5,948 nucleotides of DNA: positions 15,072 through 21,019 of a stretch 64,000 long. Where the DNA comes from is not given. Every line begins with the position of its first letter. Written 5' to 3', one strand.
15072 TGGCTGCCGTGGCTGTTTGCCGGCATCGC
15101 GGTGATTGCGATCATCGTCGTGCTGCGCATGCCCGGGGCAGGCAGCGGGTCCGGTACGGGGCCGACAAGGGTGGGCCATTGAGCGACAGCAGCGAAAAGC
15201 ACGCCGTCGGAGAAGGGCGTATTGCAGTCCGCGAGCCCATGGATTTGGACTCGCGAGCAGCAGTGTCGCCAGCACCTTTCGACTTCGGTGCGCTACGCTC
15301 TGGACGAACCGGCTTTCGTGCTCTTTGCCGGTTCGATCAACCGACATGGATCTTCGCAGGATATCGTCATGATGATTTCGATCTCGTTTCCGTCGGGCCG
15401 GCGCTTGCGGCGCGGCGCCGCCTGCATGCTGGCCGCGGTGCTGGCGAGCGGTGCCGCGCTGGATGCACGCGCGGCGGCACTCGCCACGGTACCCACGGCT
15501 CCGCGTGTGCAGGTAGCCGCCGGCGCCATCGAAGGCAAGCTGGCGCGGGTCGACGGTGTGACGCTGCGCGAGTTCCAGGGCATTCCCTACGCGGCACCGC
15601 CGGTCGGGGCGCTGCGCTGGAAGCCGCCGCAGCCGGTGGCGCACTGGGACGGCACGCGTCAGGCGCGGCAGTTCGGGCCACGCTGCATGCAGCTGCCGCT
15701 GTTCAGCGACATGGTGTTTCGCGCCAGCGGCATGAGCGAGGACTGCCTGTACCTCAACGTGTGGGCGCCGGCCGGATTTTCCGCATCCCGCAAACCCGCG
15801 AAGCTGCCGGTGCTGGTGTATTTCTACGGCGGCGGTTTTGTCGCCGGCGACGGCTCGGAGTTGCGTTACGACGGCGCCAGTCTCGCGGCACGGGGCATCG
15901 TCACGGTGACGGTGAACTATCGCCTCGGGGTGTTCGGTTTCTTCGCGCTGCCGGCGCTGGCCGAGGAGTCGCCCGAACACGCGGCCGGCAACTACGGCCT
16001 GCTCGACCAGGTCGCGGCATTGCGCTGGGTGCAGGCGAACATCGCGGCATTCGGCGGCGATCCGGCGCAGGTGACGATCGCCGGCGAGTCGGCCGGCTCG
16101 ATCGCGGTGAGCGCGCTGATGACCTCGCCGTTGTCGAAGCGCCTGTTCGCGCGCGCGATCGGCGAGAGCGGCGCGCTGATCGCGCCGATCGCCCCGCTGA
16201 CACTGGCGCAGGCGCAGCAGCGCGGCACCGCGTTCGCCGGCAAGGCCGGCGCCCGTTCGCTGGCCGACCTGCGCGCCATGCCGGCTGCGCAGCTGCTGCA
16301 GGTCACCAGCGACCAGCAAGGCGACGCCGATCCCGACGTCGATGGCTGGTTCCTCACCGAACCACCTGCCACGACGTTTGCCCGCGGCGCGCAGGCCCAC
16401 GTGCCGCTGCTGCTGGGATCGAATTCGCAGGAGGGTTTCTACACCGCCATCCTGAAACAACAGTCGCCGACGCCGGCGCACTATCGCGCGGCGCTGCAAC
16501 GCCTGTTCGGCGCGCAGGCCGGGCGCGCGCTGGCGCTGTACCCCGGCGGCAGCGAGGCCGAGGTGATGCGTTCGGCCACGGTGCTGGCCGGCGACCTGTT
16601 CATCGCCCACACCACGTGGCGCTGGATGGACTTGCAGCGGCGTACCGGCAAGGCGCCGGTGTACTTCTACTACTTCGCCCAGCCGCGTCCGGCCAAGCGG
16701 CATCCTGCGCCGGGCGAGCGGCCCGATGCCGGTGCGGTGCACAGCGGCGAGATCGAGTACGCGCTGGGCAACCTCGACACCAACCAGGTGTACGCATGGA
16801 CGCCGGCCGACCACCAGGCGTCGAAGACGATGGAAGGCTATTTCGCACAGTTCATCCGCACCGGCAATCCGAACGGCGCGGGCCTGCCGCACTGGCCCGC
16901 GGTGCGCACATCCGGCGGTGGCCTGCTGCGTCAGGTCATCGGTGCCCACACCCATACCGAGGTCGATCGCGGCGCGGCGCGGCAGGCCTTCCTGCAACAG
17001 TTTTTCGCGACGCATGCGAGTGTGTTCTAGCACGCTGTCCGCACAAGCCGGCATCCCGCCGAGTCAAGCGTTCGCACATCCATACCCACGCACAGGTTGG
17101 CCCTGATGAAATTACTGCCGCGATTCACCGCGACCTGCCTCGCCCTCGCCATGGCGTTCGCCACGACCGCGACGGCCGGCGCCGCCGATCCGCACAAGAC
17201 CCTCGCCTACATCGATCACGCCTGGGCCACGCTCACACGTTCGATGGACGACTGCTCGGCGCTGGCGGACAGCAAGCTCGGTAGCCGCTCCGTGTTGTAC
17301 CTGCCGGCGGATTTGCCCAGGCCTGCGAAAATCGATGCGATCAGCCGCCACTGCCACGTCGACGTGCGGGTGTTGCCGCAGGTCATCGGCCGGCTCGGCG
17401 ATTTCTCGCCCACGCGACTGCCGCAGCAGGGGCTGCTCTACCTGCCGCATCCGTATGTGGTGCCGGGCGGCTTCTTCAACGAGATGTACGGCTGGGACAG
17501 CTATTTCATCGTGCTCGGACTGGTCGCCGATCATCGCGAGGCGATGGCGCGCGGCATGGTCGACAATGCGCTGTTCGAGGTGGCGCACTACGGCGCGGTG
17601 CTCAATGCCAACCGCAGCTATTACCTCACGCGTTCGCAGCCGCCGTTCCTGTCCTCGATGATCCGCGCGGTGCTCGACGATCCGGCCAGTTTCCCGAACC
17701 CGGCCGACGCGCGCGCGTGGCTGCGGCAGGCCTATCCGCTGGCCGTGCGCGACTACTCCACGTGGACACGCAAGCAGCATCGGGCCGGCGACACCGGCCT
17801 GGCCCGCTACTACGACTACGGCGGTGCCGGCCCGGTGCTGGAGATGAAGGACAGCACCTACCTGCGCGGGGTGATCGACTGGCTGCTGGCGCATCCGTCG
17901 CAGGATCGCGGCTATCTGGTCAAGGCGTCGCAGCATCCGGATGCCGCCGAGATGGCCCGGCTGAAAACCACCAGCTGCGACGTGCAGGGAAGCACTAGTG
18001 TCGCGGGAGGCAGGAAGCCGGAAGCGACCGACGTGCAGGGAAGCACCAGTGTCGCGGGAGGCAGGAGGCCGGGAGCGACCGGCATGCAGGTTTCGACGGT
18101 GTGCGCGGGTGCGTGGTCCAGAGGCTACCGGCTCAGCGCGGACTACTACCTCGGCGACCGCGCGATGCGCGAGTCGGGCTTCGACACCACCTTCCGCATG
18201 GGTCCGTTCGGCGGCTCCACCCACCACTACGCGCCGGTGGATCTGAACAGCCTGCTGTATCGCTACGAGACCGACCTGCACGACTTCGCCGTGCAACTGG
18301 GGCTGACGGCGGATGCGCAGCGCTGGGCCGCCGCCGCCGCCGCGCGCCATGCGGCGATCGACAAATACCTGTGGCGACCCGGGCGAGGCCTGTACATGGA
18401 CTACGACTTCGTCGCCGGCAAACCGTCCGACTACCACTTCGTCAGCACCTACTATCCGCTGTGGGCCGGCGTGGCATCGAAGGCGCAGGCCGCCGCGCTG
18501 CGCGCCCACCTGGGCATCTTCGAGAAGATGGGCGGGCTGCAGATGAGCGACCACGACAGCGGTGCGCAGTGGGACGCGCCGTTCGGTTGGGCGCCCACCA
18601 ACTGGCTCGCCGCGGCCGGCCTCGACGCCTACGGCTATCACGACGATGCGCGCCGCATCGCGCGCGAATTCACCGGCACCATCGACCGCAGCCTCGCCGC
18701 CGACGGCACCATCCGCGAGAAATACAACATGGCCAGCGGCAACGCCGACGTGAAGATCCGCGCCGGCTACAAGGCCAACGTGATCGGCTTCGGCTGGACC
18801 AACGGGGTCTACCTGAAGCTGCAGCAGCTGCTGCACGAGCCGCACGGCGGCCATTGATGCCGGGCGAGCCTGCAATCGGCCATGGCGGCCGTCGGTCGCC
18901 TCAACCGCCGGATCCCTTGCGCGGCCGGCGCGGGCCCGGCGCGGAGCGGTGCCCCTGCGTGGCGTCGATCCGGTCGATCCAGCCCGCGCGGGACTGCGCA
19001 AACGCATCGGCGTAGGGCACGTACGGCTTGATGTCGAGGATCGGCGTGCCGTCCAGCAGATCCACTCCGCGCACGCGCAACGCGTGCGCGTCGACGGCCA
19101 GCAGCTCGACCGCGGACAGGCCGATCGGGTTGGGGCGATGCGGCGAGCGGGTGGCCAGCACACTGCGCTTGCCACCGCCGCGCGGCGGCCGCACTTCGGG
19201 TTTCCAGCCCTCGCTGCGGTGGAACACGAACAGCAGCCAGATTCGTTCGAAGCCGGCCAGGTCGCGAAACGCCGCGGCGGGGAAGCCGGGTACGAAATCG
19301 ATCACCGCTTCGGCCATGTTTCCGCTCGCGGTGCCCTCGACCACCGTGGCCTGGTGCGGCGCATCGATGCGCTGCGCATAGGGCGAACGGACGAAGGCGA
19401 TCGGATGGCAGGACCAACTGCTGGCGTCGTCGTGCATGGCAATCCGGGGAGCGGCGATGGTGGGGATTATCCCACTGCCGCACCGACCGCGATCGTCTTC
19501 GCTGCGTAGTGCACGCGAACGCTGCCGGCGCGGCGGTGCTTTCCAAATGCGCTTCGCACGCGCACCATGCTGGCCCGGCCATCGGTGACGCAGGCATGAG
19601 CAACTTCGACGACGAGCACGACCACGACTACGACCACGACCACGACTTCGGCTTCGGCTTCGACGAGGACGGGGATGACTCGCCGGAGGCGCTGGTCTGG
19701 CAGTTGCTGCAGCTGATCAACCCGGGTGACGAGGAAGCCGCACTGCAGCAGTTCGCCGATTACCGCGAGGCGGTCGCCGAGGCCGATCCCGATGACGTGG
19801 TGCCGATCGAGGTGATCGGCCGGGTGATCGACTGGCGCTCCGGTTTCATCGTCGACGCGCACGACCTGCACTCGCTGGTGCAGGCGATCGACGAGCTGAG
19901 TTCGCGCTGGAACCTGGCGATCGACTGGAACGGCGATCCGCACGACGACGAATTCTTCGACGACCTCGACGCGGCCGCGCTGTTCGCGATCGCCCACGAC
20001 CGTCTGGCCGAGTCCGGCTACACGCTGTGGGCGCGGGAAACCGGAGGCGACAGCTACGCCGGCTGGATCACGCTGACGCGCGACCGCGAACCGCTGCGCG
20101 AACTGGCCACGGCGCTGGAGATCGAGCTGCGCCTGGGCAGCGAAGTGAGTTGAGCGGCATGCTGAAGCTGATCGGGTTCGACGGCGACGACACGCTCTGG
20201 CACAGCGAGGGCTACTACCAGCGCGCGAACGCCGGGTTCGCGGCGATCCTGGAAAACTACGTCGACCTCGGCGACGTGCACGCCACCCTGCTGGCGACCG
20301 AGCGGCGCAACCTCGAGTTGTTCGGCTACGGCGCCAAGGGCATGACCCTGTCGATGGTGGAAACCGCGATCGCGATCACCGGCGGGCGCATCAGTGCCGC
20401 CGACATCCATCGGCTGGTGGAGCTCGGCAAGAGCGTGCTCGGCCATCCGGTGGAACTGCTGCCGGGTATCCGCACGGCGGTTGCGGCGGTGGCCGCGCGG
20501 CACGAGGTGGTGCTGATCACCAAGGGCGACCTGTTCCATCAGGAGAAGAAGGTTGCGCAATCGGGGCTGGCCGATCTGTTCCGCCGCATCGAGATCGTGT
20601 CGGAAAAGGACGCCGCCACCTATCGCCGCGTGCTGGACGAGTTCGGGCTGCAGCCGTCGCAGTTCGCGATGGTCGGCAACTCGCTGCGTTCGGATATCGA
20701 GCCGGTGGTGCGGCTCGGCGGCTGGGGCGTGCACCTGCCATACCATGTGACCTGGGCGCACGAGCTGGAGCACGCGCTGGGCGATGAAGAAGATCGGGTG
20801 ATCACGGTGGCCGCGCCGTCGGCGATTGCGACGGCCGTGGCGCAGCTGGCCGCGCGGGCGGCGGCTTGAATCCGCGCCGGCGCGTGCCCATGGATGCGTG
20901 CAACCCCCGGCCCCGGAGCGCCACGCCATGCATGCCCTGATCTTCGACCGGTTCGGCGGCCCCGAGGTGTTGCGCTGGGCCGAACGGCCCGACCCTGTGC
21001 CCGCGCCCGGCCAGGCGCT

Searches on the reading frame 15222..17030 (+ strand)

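Call 60: search_protein_families(library=pfam, proteins=[window:15222-17030:+], max_evalue=0.001)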
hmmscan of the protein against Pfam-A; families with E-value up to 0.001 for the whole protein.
window:15222-17030:+ (602 aa): 3 families
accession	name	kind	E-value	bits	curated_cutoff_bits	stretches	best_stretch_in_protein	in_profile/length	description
PF00135.34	COesterase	-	1.3e-115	387.8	27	1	93-564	2-489/515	Carboxylesterase family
PF20434.5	BD-FAE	-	8.8e-08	32.3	26.8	1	191-293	9-100/215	BD-FAE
PF07859.19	Abhydrolase_3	-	8.1e-07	29.4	25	1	198-302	1-91/210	alpha/beta hydrolase fold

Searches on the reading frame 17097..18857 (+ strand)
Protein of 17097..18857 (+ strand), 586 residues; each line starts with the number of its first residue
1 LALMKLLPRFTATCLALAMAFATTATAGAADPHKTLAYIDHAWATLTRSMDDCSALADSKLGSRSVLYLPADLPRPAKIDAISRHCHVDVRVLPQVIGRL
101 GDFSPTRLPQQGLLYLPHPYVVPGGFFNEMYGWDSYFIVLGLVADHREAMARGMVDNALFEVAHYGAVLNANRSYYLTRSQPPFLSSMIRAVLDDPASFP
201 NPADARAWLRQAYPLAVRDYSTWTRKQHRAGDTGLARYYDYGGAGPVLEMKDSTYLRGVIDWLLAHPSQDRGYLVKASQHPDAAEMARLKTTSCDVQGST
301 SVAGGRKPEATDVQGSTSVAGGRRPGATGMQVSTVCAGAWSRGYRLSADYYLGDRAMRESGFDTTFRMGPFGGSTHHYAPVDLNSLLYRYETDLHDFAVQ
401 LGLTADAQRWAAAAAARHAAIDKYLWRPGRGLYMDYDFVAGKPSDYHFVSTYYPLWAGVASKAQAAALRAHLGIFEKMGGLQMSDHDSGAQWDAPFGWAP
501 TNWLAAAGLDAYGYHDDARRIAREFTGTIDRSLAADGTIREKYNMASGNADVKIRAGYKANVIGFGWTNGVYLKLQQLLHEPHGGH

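Call 60: search_protein_families(library=pfam, proteins=[window:17097-18857:+], max_evalue=0.001)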
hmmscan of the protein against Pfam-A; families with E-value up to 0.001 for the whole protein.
window:17097-18857:+ (586 aa): 2 families
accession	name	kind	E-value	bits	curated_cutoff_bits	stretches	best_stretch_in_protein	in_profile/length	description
PF01204.24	Trehalase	-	2.3e-98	330.7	21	2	349-575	278-507/512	Trehalase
PF22422.2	MGH1-like_GH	-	1.5e-24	87.7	27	1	151-549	37-346/356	Mannosylglycerate hydrolase MGH1-like glycoside hydrolase domain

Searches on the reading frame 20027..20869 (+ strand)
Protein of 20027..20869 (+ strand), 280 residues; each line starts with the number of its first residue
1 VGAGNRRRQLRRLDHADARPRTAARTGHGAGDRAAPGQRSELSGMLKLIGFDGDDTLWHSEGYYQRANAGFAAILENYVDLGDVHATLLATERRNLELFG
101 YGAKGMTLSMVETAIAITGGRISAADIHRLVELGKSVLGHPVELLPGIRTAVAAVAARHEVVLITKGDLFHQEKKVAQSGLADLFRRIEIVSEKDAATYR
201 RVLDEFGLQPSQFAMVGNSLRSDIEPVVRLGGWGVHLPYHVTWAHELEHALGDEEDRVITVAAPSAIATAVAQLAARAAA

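Call 60: search_protein_families(library=pfam, proteins=[window:20027-20869:+], max_evalue=0.001)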
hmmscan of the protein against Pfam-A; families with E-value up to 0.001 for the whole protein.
window:20027-20869:+ (280 aa): 1 family
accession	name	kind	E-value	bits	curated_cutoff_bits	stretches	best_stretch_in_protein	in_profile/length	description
PF00702.32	Hydrolase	-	9.3e-12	46.2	26.4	1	47-225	2-185/191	haloacid dehalogenase-like hydrolase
